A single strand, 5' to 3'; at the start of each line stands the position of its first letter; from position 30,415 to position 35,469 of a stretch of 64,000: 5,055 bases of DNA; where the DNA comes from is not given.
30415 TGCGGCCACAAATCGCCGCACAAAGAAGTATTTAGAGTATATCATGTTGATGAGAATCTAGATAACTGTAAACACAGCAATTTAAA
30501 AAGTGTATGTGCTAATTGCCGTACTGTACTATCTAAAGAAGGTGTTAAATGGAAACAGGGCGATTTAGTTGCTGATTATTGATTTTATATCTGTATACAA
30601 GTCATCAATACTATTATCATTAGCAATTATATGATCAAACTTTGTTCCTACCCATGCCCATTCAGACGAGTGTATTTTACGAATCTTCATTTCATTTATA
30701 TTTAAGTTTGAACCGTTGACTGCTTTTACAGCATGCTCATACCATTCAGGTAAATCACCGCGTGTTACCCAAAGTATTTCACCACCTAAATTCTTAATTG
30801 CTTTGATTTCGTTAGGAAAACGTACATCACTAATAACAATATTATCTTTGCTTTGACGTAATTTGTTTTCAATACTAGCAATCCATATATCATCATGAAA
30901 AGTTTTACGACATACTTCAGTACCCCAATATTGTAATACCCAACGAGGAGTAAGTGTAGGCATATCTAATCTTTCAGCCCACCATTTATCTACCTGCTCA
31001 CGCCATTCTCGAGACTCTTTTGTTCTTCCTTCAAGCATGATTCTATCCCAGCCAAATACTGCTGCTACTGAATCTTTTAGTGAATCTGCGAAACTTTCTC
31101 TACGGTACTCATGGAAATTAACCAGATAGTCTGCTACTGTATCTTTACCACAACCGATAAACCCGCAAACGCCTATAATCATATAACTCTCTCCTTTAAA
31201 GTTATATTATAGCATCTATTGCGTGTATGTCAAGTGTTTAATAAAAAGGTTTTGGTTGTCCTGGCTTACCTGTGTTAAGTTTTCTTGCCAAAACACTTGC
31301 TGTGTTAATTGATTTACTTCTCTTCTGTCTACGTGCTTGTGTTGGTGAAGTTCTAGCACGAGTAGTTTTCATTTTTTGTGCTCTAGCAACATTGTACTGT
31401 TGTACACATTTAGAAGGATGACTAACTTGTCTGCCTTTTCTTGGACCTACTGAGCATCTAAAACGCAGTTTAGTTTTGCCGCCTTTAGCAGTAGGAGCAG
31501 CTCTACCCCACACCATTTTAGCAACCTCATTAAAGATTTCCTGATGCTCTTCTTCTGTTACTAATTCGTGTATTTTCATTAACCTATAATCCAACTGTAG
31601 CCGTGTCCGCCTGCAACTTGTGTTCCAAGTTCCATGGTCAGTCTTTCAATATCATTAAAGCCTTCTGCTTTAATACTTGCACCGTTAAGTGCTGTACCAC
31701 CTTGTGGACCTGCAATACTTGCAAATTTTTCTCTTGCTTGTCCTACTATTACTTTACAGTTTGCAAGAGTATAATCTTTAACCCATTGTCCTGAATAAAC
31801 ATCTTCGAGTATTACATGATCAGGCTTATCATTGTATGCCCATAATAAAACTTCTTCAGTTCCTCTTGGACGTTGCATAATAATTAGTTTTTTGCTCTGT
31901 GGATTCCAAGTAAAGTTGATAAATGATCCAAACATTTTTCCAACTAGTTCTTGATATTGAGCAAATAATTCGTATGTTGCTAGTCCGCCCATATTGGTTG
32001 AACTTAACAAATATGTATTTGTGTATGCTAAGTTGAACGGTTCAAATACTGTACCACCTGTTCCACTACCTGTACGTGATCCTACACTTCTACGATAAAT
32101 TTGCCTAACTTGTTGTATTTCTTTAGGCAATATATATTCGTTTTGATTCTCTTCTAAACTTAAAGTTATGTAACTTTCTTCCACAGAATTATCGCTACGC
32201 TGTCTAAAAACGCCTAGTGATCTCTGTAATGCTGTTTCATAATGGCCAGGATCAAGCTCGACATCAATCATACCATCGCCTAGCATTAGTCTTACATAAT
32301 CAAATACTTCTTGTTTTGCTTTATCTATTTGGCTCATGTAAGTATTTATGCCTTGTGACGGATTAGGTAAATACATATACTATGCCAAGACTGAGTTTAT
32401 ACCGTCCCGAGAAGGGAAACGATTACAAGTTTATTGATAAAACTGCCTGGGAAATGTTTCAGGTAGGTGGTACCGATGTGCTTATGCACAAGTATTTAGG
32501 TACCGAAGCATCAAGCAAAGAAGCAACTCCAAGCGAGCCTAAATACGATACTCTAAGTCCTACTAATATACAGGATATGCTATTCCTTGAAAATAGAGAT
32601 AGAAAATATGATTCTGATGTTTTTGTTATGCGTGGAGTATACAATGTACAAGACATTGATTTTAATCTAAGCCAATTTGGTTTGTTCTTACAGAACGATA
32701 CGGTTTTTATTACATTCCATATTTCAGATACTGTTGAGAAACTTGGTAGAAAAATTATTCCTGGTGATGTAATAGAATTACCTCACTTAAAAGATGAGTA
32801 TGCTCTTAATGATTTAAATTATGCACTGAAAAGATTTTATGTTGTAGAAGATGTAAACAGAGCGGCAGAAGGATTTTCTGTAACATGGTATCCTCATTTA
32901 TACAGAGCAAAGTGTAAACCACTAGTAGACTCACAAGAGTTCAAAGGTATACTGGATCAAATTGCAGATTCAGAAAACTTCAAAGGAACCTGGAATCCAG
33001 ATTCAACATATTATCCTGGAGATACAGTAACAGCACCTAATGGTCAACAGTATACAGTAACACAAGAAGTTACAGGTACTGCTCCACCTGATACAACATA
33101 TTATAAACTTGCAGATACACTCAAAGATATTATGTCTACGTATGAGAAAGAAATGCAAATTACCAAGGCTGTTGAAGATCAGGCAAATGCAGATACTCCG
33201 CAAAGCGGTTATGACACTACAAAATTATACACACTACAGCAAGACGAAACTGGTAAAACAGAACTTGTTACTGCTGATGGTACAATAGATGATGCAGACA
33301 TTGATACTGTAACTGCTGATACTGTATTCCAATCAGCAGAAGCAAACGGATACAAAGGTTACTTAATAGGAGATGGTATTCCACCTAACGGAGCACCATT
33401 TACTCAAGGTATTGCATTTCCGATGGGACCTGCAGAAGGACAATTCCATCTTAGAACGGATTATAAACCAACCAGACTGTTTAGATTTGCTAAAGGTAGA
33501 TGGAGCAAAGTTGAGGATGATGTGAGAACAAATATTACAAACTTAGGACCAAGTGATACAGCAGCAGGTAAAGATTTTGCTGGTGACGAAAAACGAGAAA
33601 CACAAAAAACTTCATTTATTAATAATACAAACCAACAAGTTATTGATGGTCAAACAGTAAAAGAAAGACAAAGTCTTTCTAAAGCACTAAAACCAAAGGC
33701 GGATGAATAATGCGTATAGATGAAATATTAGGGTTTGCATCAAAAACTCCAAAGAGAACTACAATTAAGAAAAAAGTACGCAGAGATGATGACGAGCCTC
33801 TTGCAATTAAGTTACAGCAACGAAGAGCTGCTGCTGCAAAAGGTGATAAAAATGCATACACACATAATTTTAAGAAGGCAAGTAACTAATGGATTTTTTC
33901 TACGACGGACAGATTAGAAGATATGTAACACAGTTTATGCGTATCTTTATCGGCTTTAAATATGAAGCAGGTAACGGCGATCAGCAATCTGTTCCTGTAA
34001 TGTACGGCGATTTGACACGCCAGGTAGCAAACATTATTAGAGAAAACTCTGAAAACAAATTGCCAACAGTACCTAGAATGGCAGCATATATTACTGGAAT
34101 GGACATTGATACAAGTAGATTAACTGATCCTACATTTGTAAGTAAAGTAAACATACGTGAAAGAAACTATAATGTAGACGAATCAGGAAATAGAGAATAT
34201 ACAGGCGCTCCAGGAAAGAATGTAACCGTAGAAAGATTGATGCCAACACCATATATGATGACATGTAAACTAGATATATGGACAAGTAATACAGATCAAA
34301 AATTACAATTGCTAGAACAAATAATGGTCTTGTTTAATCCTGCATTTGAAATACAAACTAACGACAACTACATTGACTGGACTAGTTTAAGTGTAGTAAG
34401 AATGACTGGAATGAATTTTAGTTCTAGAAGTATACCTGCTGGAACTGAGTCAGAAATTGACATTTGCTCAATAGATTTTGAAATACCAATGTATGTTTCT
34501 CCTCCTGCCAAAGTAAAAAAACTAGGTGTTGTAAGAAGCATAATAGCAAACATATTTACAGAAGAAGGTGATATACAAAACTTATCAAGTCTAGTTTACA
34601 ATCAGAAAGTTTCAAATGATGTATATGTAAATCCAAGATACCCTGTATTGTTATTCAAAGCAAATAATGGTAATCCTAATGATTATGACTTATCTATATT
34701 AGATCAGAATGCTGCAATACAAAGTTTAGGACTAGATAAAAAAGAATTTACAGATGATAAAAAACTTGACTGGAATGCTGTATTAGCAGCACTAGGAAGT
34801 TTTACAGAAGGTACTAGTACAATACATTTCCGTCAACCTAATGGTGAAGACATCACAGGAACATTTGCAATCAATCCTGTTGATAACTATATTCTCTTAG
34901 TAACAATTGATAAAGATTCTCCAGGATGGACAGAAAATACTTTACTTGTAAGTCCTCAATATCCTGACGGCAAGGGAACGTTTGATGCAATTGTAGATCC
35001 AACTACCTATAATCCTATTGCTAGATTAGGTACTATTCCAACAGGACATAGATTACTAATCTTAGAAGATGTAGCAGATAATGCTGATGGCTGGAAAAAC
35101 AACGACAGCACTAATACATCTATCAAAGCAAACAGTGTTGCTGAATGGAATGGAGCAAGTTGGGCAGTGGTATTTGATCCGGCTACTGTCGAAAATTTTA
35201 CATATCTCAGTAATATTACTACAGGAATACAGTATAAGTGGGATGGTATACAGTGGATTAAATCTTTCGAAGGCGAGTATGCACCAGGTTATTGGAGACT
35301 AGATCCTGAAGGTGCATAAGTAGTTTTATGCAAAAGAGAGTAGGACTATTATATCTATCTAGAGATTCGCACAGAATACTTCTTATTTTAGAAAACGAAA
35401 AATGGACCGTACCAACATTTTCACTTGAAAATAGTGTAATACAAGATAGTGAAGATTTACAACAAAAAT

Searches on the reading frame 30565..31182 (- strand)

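Call 54: search_protein_families(library=pfam, proteins=[window:30565-31182:-])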
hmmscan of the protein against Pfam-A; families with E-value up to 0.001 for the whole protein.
window:30565-31182:- (205 aa): 2 families
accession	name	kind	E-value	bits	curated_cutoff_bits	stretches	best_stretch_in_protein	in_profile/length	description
PF21448.3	DNMK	-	5.2e-14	52.8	27.1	1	77-150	128-205/232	Deoxynucleotide monophosphate kinase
PF13238.12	AAA_18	-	0.00055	20.8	29.4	0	3-66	1-57/128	AAA domain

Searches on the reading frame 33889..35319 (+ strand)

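Call 54: search_protein_families(library=pfam, proteins=[window:33889-35319:+])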
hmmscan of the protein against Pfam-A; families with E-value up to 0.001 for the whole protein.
window:33889-35319:+ (476 aa): 1 family
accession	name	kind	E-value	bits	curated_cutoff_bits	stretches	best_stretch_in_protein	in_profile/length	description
PF16724.11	T4-gp15_tss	-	9.1e-28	97.5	25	1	4-244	2-227/245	T4-like virus Myoviridae tail sheath stabiliser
